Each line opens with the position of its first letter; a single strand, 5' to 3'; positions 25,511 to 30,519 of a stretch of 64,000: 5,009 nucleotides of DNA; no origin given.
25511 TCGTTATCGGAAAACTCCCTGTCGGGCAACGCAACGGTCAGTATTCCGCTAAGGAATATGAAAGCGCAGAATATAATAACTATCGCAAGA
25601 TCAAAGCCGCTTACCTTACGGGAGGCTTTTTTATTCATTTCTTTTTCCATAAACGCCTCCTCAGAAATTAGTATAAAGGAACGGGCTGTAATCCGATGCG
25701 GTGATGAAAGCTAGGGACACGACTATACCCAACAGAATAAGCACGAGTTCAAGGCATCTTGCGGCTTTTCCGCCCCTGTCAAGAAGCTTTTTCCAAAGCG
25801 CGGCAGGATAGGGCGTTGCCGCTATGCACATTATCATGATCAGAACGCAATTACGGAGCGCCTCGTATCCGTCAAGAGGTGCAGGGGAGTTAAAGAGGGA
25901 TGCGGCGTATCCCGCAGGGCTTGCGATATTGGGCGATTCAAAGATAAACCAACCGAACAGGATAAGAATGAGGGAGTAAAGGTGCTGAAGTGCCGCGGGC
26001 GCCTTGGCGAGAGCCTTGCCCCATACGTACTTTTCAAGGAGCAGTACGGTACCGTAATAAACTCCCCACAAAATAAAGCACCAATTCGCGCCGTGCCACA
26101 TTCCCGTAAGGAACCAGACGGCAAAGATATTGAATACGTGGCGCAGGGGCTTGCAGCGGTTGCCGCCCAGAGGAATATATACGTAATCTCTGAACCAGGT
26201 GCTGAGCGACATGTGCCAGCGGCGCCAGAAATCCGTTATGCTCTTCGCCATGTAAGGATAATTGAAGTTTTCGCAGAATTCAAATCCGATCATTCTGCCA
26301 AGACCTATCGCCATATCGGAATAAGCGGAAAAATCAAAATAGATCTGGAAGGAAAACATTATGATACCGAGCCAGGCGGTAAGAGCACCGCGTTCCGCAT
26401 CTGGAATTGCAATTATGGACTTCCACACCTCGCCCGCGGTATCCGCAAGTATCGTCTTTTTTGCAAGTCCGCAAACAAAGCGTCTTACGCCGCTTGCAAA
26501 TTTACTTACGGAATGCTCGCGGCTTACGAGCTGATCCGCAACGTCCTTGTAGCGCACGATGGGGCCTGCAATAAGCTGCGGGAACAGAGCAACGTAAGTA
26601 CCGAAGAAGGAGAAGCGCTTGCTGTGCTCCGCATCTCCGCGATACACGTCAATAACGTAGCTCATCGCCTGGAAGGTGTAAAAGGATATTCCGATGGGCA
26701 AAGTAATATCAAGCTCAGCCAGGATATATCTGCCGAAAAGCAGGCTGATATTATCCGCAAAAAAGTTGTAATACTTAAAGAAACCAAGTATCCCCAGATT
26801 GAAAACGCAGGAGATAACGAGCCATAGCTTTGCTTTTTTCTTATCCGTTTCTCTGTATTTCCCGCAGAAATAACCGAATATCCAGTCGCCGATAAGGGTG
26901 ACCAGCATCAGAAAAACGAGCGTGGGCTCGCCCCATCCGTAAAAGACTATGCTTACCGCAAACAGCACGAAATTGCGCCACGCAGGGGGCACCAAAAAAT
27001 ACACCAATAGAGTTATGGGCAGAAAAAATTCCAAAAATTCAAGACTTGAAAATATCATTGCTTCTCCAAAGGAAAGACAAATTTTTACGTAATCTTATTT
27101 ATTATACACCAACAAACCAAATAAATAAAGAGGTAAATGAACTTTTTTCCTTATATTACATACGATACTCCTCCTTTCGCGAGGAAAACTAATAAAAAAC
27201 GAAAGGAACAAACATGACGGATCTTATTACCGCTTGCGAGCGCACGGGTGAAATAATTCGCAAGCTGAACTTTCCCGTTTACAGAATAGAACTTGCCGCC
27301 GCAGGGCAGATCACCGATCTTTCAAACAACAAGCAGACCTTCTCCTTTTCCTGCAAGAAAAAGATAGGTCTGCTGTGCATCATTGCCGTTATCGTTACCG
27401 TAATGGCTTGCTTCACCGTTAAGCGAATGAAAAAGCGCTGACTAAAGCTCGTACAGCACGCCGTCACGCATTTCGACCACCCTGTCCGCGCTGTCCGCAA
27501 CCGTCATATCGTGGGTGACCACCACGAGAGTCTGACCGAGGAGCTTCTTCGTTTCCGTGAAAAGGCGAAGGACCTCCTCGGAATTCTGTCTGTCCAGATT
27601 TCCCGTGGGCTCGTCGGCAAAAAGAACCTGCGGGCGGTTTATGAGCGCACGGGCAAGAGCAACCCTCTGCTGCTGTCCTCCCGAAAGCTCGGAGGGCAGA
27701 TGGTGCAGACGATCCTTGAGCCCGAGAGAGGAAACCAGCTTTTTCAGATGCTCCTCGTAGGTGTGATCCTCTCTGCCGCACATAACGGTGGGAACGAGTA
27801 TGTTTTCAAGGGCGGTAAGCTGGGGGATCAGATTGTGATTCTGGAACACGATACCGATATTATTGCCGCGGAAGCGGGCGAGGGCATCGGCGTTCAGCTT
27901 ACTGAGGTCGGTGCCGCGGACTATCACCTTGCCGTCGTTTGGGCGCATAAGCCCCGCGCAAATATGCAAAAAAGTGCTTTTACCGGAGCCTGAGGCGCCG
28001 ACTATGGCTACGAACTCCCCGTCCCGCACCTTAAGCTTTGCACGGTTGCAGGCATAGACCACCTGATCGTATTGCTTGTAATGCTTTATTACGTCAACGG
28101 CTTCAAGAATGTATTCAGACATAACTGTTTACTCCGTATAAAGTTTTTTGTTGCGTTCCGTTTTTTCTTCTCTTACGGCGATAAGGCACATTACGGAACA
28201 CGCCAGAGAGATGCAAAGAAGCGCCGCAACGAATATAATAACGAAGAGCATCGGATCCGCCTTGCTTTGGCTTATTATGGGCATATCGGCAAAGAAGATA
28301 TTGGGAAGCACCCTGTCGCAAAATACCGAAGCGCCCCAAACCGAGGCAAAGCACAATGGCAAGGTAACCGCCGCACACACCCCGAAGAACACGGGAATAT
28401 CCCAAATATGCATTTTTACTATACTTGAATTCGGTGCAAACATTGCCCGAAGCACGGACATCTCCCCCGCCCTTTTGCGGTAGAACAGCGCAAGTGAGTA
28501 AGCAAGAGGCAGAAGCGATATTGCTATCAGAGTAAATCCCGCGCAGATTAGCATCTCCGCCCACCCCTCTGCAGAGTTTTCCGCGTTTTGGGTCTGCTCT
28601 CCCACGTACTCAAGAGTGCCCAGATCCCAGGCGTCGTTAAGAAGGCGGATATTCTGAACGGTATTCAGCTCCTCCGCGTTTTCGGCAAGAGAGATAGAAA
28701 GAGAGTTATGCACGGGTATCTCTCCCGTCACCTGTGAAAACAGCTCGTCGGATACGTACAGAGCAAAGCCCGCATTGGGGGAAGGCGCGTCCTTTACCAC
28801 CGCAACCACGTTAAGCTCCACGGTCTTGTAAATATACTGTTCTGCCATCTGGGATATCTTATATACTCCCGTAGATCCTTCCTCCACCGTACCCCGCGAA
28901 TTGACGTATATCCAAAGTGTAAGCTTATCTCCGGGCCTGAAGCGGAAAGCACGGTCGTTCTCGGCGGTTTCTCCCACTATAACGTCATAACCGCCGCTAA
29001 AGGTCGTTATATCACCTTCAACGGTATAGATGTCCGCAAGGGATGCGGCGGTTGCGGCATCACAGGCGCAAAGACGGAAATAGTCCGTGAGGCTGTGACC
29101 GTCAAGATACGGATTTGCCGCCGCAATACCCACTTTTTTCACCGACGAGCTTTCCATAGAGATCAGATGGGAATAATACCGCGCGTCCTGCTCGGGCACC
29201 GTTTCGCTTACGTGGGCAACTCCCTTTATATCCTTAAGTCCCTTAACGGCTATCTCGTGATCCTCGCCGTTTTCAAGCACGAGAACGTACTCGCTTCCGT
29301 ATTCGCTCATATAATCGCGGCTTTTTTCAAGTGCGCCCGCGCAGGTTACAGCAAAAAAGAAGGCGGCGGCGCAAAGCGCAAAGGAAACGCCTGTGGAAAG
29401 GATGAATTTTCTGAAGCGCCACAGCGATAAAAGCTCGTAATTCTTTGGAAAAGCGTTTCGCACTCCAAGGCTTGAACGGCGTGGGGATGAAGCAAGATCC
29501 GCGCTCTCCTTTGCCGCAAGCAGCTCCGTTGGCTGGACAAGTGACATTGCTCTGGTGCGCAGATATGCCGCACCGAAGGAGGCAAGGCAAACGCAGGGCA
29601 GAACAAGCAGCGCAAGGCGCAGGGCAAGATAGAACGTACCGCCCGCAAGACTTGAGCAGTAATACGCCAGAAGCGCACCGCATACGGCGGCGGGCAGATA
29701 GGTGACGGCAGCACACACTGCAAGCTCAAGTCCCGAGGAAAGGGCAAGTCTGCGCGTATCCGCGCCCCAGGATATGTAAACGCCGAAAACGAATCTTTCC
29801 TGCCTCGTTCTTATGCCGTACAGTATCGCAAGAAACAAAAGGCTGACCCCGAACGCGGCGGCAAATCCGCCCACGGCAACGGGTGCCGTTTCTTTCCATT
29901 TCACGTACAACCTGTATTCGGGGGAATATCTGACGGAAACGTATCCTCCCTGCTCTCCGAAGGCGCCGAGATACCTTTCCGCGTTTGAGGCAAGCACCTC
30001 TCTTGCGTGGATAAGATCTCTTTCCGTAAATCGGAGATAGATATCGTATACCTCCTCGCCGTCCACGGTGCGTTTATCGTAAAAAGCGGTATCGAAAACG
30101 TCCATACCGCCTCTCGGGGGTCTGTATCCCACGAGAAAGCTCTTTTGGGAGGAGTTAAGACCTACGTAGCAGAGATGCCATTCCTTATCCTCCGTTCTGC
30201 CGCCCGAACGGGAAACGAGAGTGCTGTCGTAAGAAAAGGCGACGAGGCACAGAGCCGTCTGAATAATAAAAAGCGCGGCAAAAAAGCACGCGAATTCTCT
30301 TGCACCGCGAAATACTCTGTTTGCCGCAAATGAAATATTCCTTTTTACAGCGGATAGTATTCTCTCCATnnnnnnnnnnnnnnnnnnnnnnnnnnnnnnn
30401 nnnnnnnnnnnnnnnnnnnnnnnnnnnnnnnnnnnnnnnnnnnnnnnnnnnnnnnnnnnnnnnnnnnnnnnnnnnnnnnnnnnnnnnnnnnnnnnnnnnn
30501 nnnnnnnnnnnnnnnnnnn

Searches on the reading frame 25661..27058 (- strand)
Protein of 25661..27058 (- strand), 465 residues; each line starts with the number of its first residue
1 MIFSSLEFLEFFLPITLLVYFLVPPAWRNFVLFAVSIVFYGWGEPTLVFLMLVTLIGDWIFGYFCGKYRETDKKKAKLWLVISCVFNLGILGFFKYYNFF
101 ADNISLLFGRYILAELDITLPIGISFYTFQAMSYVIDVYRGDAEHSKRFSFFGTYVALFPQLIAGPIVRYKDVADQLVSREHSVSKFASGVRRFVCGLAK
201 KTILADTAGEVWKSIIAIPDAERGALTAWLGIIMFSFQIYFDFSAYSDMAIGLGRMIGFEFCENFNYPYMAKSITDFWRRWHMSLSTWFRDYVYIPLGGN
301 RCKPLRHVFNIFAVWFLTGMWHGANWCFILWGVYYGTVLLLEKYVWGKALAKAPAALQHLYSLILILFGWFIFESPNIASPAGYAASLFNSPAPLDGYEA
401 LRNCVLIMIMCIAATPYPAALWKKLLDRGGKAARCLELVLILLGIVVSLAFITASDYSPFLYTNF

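Call 63: search_protein_families(library=pfam, proteins=[window:25661-27058:-], max_evalue=0.0001)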
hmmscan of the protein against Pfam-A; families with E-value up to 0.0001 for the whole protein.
window:25661-27058:- (465 aa): 1 family
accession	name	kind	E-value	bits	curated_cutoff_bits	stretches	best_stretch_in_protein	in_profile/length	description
PF03062.24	MBOAT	-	2e-29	103.4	27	1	151-345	83-297/337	MBOAT, membrane-bound O-acyltransferase family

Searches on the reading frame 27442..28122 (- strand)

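Call 17: search_protein_families(library=pfam, proteins=[window:27442-28122:-], max_evalue=0.001)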
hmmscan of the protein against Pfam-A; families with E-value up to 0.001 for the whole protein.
window:27442-28122:- (226 aa): 6 families
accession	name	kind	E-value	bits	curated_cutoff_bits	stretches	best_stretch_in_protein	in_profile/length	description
PF00005.33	ABC_tran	-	3.3e-35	122.1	25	1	26-173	2-136/137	ABC transporter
PF02463.25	SMC_N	-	5.3e-08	33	40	1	34-219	23-212/220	RecF/RecN/SMC N terminal domain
PF13304.12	AAA_21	-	7.7e-06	26.6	27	0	125-208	221-302/304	AAA domain, putative AbiEii toxin, Type IV TA system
PF13555.12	AAA_29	-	0.00027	21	27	1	30-62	17-49/61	P-loop containing region of AAA domain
PF25199.1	nSTAND_NTPase5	-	0.00048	20.4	34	0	28-99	34-108/145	Novel STAND NTPase 5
PF20703.3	nSTAND1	-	0.00074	19.7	27.1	0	31-59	29-55/379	Novel STAND NTPase 1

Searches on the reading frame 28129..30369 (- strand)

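Call 17: search_protein_families(library=pfam, proteins=[window:28129-30369:-], max_evalue=0.001)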
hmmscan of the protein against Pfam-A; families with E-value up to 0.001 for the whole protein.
window:28129-30369:- (746 aa): 1 family
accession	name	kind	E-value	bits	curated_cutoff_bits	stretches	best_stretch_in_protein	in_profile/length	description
PF02687.27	FtsX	-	3.7e-07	30.7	25.5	1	609-732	2-116/120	FtsX-like permease C-terminal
